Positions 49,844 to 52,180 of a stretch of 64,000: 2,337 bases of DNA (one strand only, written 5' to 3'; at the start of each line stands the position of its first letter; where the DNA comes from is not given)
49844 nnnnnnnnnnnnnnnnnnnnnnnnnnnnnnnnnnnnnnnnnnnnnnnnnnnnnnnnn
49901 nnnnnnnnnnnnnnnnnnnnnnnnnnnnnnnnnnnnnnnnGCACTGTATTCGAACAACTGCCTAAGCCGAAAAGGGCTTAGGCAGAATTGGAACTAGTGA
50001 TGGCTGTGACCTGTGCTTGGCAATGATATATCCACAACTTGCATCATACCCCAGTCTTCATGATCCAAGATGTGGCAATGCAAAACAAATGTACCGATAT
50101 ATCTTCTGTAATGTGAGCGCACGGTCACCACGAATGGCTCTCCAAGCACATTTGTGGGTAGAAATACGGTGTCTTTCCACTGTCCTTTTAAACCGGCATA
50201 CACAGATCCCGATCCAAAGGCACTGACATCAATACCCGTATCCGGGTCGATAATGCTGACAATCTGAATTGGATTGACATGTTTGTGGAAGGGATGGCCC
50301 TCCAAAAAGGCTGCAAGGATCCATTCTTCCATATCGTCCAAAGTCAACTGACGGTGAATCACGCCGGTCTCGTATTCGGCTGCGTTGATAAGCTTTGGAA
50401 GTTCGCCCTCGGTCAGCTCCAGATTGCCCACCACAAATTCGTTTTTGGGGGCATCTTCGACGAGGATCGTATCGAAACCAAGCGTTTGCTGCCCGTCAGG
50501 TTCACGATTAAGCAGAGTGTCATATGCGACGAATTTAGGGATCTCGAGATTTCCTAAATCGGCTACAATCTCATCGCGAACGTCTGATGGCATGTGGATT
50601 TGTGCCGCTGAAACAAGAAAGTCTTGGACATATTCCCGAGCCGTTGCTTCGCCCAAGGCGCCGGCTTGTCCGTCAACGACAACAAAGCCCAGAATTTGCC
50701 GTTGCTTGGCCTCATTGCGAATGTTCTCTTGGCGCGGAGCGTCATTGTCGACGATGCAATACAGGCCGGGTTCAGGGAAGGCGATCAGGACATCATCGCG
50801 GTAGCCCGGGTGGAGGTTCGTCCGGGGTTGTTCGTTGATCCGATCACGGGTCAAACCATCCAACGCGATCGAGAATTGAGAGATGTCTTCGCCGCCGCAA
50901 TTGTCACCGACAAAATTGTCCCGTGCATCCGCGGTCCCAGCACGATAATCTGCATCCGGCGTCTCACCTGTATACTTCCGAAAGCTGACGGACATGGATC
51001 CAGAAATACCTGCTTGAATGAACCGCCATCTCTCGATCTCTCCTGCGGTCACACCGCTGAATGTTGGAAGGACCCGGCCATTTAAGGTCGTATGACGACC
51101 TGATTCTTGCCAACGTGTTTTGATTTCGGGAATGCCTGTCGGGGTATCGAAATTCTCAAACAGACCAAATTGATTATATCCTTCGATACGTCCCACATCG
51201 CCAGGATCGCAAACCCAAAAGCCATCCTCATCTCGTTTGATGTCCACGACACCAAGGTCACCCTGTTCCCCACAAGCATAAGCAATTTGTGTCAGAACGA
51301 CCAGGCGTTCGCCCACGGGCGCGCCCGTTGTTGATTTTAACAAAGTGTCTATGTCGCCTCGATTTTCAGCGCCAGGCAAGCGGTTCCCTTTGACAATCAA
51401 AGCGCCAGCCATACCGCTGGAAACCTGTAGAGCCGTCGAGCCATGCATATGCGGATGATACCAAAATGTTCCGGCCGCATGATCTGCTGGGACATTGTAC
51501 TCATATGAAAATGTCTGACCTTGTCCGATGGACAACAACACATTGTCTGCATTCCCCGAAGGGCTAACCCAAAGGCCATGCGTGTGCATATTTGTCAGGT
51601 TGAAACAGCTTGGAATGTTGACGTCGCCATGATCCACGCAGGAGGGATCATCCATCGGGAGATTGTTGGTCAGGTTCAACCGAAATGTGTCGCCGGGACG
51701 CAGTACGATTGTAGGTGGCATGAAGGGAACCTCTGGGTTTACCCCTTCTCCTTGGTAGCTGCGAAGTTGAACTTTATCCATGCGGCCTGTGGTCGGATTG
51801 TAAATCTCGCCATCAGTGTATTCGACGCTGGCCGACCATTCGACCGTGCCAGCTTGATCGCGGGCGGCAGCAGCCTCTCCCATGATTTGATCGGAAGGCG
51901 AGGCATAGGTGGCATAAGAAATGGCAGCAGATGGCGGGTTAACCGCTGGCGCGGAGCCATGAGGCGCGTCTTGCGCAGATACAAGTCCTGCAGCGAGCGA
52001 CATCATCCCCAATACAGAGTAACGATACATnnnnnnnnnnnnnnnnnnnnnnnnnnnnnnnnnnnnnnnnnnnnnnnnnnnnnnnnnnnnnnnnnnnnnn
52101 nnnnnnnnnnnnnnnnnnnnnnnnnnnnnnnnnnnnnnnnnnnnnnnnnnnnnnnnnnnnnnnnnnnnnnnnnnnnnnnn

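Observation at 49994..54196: Three co-oriented secreted proteins: unknown propeller-like protein, tandem Ig-like protein and multicopper oxidase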

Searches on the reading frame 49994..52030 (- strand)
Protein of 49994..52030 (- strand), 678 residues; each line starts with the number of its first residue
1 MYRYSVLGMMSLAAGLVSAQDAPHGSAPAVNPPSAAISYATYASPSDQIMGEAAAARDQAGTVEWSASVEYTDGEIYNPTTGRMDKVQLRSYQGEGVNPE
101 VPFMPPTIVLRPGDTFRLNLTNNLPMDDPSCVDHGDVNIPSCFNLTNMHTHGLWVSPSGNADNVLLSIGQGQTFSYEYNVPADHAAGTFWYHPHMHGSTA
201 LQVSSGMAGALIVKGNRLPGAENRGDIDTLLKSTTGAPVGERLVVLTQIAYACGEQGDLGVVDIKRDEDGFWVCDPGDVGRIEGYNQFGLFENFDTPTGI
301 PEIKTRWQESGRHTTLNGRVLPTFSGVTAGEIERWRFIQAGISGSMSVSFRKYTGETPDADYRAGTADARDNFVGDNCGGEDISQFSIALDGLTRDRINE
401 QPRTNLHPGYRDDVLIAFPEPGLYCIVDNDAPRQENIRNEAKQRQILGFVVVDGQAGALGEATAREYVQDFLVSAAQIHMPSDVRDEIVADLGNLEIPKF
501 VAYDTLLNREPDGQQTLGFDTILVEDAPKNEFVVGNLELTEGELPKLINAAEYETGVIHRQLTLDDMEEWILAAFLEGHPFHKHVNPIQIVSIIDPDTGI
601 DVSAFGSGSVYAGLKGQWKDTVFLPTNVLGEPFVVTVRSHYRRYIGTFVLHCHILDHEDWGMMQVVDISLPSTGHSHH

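Call 3: search_protein_families(library=pfam, proteins=[window:49994-52030:-], max_evalue=1)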
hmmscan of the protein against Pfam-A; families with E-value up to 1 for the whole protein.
window:49994-52030:- (678 aa): 3 families
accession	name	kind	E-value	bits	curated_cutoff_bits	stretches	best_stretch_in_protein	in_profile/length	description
PF07732.21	Cu-oxidase_3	-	1.1e-12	48.5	21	1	146-215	49-116/119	Multicopper oxidase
PF07731.20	Cu-oxidase_2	-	4.7e-12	46.3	20.4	1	549-667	24-132/137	Multicopper oxidase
PF00394.28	Cu-oxidase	-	0.044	14.3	21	0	310-350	35-85/157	Multicopper oxidase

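Call 4: search_protein_families(library=ncbifam, proteins=[window:49994-52030:-], max_evalue=1)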
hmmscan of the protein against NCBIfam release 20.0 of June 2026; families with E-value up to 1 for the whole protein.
window:49994-52030:- (678 aa): 8 families
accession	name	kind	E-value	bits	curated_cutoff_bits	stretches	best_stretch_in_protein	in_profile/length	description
NF008205.1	PRK10965.1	equivalog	1.6e-17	63.5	525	2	145-215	98-165/529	multicopper oxidase CueO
NF045554.1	AmiPhnlOxPhsA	equivalog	5.9e-11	41.6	950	2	561-666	457-568/581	O-aminophenol oxidase PhsA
TIGR01480.1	copper_res_A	subfamily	1.2e-10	40.6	478.95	2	96-214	68-161/593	copper resistance system multicopper oxidase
TIGR03390.1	ascorbOXfungal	equivalog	0.0002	20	445.35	1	147-219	63-133/538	L-ascorbate oxidase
TIGR03388.1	ascorbase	equivalog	0.0017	17.1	614.8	1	105-215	31-121/542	L-ascorbate oxidase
TIGR03389.1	laccase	equivalog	0.034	12.9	558.9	0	645-664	496-515/539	laccase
NF008135.0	PRK10883.1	equivalog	0.1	11.1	581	1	180-214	130-164/471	cell division protein FtsP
TIGR02376.1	Cu_nitrite_red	equivalog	0.19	11.1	296.3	1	156-214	92-145/326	copper-containing nitrite reductase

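Call 40: search_solved_structures(query=window:49994-52030:-, max_evalue=0.001, show_alignments=2)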
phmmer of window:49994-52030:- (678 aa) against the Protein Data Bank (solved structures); distinct sequences matched with E-value up to 0.001: 95 (the best 60 are shown).
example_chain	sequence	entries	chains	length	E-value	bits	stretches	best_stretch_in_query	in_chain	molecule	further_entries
9cpm_A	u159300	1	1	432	4.1e-22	81.6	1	103-262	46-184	Laccase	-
2xu9_A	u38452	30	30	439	4.4e-22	81.5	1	103-262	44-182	LACCASE | LACCASE-LIKE PROTEIN | THERMUS THERMOPHILUS MULTICOPPER OXIDASE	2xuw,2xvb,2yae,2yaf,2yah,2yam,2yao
6w2k_A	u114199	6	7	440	4.5e-22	81.4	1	103-262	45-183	Laccase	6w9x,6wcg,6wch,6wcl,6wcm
6wcn_A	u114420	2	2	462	5.8e-22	81.1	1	103-262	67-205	Laccase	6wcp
3zx1_A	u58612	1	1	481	9e-14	54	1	145-217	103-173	OXIDOREDUCTASE, PUTATIVE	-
6im8_A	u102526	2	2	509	4.7e-12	48.3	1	145-217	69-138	Blue copper oxidase CueO,PM2 peptide,Blue copper oxidase CueO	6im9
6im7_A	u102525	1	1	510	4.7e-12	48.3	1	145-217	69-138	Blue copper oxidase CueO,12.1 peptide,Blue copper oxidase CueO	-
2yxv_A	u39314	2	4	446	6.1e-12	47.9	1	145-217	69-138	Blue copper oxidase cueO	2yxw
1pf3_A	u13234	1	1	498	7.6e-12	47.6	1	145-217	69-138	Blue copper oxidase cueO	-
5b7e_A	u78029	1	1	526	8.4e-12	47.5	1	145-217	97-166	Blue copper oxidase CueO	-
3nsf_A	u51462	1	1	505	1.2e-11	46.9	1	145-217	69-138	Blue copper oxidase cueO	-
3nsy_A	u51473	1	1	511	1.3e-11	46.8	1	145-217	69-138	Blue copper oxidase cueO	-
4e9q_A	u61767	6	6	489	1.4e-11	46.7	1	145-217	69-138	Blue copper oxidase CueO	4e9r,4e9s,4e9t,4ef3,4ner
1kv7_A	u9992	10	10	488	1.5e-11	46.6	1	145-217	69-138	PROBABLE BLUE-COPPER PROTEIN YACK | Blue copper oxidase cueO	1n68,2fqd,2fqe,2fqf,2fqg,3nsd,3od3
5b7f_A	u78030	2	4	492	1.6e-11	46.6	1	145-217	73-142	Blue copper oxidase CueO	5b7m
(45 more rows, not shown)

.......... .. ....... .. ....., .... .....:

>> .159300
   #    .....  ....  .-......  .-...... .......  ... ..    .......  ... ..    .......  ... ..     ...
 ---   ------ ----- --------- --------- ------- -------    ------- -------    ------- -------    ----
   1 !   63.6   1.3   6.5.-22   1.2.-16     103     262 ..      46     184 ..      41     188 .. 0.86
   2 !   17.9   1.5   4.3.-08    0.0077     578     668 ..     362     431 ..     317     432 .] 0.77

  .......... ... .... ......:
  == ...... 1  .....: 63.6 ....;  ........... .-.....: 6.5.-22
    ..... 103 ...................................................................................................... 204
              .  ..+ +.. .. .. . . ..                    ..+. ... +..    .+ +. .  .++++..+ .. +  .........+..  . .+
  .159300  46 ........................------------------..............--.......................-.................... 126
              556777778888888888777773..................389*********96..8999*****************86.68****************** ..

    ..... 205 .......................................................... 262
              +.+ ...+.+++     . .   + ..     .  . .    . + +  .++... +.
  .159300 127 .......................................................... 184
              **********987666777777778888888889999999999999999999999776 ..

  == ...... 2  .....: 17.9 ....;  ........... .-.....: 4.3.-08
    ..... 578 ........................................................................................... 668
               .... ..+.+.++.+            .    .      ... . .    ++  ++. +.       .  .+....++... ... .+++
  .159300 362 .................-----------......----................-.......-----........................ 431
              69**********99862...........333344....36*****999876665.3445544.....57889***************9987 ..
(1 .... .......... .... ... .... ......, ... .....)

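Call 41: find_homologous_proteins(query=window:49994-52030:-, max_evalue=1e-20)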
Query window:49994-52030:- (678 aa): 2253 proteins with E <= 1e-20 among 8000 candidates; the best 120 are listed.
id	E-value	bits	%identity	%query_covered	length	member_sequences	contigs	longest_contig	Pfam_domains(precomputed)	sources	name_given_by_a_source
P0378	0.0e+0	1585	100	100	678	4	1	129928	PF07731.21,PF07732.22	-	-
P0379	0.0e+0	1373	84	100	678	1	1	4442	PF07731.21,PF07732.22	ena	-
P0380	0.0e+0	1224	77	97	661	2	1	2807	PF07731.21,PF07732.22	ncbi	ncbi:MAG: multicopper oxidase family protein, partial [Pseudomonadota bacterium]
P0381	0.0e+0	1067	67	98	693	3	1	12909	PF07731.21,PF07732.22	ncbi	ncbi:MAG: multicopper oxidase domain-containing protein [Pseudomonadota bacterium]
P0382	0.0e+0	1066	68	98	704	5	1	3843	PF07731.21,PF07732.22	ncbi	ncbi:MAG: multicopper oxidase domain-containing protein [Pseudomonadota bacterium]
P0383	0.0e+0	1064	66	98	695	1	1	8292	PF07731.21,PF07732.22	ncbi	-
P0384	0.0e+0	1062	66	98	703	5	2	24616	PF07731.21,PF07732.22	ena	-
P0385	0.0e+0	1061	66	98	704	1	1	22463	PF07731.21,PF07732.22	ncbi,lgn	-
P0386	0.0e+0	1061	68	95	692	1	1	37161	PF07731.21,PF07732.22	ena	-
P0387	0.0e+0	1061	67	95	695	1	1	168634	PF07731.21,PF07732.22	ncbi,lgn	ncbi:MAG: multicopper oxidase domain-containing protein [Pseudomonadota bacterium]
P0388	0.0e+0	1058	66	98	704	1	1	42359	PF07731.21,PF07732.22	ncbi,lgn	ncbi:MAG: multicopper oxidase domain-containing protein [Pseudomonadota bacterium]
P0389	0.0e+0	1056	66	99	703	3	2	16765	PF07731.21,PF07732.22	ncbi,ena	ncbi:MAG: multicopper oxidase domain-containing protein [Pseudomonadota bacterium]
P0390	0.0e+0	1051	67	95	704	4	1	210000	PF07731.21,PF07732.22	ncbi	ncbi:MAG: multicopper oxidase domain-containing protein [Pseudomonadota bacterium]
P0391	0.0e+0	1049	66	98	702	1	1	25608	PF07731.21,PF07732.22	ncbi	-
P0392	0.0e+0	1047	68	95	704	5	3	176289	PF07731.21,PF07732.22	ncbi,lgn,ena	ncbi:MAG: multicopper oxidase domain-containing protein [Pseudomonadota bacterium]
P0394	0.0e+0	1046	65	99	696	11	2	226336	PF07731.21,PF07732.22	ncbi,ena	ncbi:MAG: multicopper oxidase domain-containing protein [Pseudomonadota bacterium]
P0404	1.9e-280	950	62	99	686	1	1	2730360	PF07731.21,PF07732.22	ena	-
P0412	2.9e-203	695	50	98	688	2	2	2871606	PF07731.21,PF07732.22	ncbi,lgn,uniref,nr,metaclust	ncbi:Multicopper oxidase with three cupredoxin domains (includes cell division protein FtsP and spor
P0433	7.1e-183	628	51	90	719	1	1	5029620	PF07731.21,PF07732.22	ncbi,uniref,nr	ncbi:multicopper oxidase family protein [Breoghania sp. L-A4]|uniref:multicopper oxidase family prot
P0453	2.2e-172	593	46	100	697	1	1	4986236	PF07731.21,PF07732.22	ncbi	ncbi:multicopper oxidase family protein [Azotobacter sp. CWF10]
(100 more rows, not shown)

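Call 42: find_encoding_contigs(protein=P0387, flank=7000, max_places=2)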
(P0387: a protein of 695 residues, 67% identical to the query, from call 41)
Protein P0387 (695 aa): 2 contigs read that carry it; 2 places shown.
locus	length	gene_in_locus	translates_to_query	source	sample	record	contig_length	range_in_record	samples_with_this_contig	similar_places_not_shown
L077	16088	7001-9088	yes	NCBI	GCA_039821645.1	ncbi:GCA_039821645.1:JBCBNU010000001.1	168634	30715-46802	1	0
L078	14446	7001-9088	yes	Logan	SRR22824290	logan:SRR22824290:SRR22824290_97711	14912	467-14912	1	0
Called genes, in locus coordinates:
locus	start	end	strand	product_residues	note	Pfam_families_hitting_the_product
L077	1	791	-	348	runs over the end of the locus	-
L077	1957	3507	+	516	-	-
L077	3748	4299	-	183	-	-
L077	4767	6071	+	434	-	-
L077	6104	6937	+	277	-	PF13205:Big_5 (faint)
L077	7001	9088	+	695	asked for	PF07732:Cu-oxidase_3, PF07731:Cu-oxidase_2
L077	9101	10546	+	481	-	PF19577:DcaP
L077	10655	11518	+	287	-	PF02678:Pirin, PF05726:Pirin_C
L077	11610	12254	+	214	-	PF09360:zf-CDGSH, PF06902:Fer4_19, PF09360:zf-CDGSH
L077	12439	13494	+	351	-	PF00561:Abhydrolase_1, PF12146:Hydrolase_4 (weak), PF12697:Abhydrolase_6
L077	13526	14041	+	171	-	-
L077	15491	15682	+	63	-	-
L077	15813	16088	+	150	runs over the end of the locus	-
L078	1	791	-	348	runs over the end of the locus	-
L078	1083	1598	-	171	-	-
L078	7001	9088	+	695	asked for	PF07732:Cu-oxidase_3, PF07731:Cu-oxidase_2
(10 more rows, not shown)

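Call 43: find_encoding_contigs(protein=P0394, flank=7000, max_places=2)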
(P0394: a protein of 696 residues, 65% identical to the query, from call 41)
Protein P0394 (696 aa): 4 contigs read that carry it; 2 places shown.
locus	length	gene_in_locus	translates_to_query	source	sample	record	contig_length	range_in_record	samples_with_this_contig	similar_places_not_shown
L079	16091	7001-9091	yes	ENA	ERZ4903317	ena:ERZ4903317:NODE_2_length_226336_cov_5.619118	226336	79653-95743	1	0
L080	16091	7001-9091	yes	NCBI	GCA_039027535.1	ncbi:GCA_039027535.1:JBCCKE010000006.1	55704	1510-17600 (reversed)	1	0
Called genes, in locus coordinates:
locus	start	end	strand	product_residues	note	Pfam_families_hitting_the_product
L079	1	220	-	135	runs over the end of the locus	PF07963:N_methyl (weak), PF16732:ComP_DUS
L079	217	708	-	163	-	-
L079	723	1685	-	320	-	PF16074:PilW (weak)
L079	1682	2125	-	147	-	PF07963:N_methyl (weak)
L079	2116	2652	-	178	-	PF07963:N_methyl (weak), PF12019:GspH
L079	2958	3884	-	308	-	PF00126:HTH_1, PF03466:LysR_substrate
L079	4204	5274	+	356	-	PF00561:Abhydrolase_1, PF12146:Hydrolase_4 (weak), PF12697:Abhydrolase_6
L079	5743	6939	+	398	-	-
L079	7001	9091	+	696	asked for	PF07732:Cu-oxidase_3, PF07731:Cu-oxidase_2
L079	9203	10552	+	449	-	PF19577:DcaP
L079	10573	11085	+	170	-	-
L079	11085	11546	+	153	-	-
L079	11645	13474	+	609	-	PF00486:Trans_reg_C, PF13428:TPR_14 (faint)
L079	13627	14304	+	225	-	-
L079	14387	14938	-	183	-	PF09360:zf-CDGSH, PF06902:Fer4_19, PF09360:zf-CDGSH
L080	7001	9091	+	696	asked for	PF07732:Cu-oxidase_3, PF07731:Cu-oxidase_2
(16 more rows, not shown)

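Call 44: find_encoding_contigs(protein=P0404, flank=7000, max_places=2)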
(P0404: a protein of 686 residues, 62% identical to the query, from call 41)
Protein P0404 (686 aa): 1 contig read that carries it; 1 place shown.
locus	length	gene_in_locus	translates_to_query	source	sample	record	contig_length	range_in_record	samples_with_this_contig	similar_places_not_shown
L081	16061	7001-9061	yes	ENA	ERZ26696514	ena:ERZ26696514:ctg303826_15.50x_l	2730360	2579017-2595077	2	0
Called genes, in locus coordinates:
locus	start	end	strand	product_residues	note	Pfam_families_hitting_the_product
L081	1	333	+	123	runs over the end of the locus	-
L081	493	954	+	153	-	PF00111:Fer2, PF01799:Fer2_2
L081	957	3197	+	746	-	PF02738:MoCoBD_1, PF20256:MoCoBD_2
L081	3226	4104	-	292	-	PF00126:HTH_1, PF03466:LysR_substrate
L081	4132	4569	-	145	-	-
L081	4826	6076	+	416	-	-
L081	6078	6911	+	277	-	PF13205:Big_5 (faint)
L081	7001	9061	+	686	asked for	PF07732:Cu-oxidase_3, PF07731:Cu-oxidase_2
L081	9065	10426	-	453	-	PF02530:Porin_2, PF19577:DcaP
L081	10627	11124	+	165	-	-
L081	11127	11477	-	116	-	PF07237:DUF1428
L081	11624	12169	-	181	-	-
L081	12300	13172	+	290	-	PF12852:Cupin_6, PF00165:HTH_AraC (weak), PF12833:HTH_18, PF00165:HTH_AraC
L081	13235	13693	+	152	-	PF01042:Ribonuc_L-PSP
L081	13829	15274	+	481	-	-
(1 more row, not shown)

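Call 46: find_encoding_contigs(protein=P0412, flank=6000, max_places=1)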
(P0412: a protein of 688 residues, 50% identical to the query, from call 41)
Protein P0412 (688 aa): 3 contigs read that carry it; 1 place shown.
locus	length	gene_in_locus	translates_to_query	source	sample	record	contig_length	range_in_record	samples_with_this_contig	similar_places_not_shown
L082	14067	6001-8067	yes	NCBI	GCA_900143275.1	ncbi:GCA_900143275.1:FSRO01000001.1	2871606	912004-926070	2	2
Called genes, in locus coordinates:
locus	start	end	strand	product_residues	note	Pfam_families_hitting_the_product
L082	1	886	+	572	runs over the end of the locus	PF12161:HsdM_N, PF02384:N6_Mtase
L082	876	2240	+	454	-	PF01420:Methylase_S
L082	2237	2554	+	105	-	-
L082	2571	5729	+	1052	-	PF04313:HSDR_N, PF04851:ResIII, PF18766:SWI2_SNF2, PF22679:T1R_D3-like, PF11867:T1RH-like_C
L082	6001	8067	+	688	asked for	PF07732:Cu-oxidase_3, PF07731:Cu-oxidase_2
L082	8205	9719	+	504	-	PF00264:Tyrosinase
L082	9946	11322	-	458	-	PF10396:TrmE_N, PF03193:RsgA_GTPase (faint), PF12631:MnmE_helical, PF00071:Ras (weak), PF00350:Dynamin_N (faint), PF01926:MMR_HSR1, PF02421:FeoB_N, PF08477:Roc (weak)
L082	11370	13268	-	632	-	PF14849:YidC_periplas, PF02096:60KD_IMP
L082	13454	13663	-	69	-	PF01809:YidD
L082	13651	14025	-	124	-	PF00825:Ribonuclease_P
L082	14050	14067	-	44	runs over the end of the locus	PF00468:Ribosomal_L34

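Call 47: find_encoding_contigs(protein=P0433, flank=6000, max_places=1)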
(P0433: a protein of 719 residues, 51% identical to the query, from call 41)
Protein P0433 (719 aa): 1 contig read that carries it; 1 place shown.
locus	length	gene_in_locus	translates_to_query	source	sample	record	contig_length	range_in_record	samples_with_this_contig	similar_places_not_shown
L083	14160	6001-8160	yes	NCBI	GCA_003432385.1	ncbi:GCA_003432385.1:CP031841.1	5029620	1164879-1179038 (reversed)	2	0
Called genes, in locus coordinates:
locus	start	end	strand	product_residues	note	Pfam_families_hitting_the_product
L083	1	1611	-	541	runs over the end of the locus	PF00501:AMP-binding, PF13193:AMP-binding_C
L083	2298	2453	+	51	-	-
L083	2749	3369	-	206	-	PF01810:LysE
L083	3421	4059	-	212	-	PF12766:Pyridox_oxase_2 (weak), PF01243:PNPOx_N, PF10590:PNP_phzG_C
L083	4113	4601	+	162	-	PF16998:17kDa_Anti_2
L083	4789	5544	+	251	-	PF00226:DnaJ, PF01556:DnaJ_C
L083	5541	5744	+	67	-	PF01556:DnaJ_C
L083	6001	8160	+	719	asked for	PF07732:Cu-oxidase_3, PF07731:Cu-oxidase_2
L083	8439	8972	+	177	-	-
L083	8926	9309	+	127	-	-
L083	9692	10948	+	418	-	-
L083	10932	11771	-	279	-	PF01135:PCMT, PF13489:Methyltransf_23, PF13847:Methyltransf_31, PF08241:Methyltransf_11, PF08242:Methyltransf_12, PF13649:Methyltransf_25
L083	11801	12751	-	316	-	PF02899:Phage_int_SAM_1, PF13495:Phage_int_SAM_4, PF00589:Phage_integrase, PF11917:DUF3435 (faint)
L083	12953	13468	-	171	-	PF00565:SNase (weak)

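Call 48: find_encoding_contigs(protein=P0453, flank=6000, max_places=1)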
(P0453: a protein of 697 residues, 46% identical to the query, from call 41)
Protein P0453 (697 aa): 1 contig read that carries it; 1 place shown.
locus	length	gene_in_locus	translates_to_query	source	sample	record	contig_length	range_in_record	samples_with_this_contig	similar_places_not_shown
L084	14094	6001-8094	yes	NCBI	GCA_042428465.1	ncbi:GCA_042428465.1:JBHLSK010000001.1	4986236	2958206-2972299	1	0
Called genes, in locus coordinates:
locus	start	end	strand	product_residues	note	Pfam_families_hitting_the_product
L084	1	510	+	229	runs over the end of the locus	PF13489:Methyltransf_23, PF13847:Methyltransf_31 (weak), PF08241:Methyltransf_11, PF08242:Methyltransf_12, PF13649:Methyltransf_25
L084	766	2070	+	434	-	PF03600:CitMHS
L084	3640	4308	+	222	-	-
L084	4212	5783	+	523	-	PF07731:Cu-oxidase_2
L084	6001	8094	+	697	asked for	PF07732:Cu-oxidase_3, PF07731:Cu-oxidase_2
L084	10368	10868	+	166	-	-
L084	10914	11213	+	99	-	PF12728:HTH_17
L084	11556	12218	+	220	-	PF04383:KilA-N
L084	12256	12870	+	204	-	-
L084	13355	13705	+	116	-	-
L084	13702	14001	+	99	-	-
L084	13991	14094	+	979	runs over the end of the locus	PF06048:DUF927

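Call 58: find_related_loci(query=window:49994-52030:-, collection=metagenome_contigs, flank=6000)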
Query window:49994-52030:- (678 aa) in metagenome_contigs; peptide patterns used: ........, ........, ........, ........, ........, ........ (x = any residue, [..] = any of these).
114 stretches matched a pattern; 62 encode a relative of the query (tblastn E <= 1e-3); 62 distinct loci.
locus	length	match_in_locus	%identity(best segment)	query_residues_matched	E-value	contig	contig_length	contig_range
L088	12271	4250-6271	65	10-678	0e+0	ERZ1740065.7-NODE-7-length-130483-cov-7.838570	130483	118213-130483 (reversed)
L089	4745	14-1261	67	267-678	0e+0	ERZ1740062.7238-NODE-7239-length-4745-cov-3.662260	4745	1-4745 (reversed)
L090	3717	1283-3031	44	69-671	9e-160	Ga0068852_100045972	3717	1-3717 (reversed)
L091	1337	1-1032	62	304-672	1e-165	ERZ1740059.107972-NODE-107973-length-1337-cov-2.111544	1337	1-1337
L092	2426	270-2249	41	18-671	6e-159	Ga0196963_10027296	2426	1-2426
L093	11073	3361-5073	38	60-671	8e-128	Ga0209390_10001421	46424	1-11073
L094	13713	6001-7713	38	60-671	8e-128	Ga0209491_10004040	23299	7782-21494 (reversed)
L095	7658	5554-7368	37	29-676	2e-125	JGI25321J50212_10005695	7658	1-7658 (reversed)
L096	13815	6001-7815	37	29-676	2e-125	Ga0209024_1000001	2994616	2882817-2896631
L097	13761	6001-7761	42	69-671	4e-144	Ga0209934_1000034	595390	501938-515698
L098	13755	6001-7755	37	53-678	2e-121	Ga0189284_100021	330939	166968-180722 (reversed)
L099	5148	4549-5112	56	69-256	9e-66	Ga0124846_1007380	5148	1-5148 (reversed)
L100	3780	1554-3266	28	34-669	8e-58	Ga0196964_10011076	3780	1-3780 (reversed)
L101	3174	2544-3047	43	57-227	1e-29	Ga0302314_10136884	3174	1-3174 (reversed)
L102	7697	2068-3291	39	96-668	5e-29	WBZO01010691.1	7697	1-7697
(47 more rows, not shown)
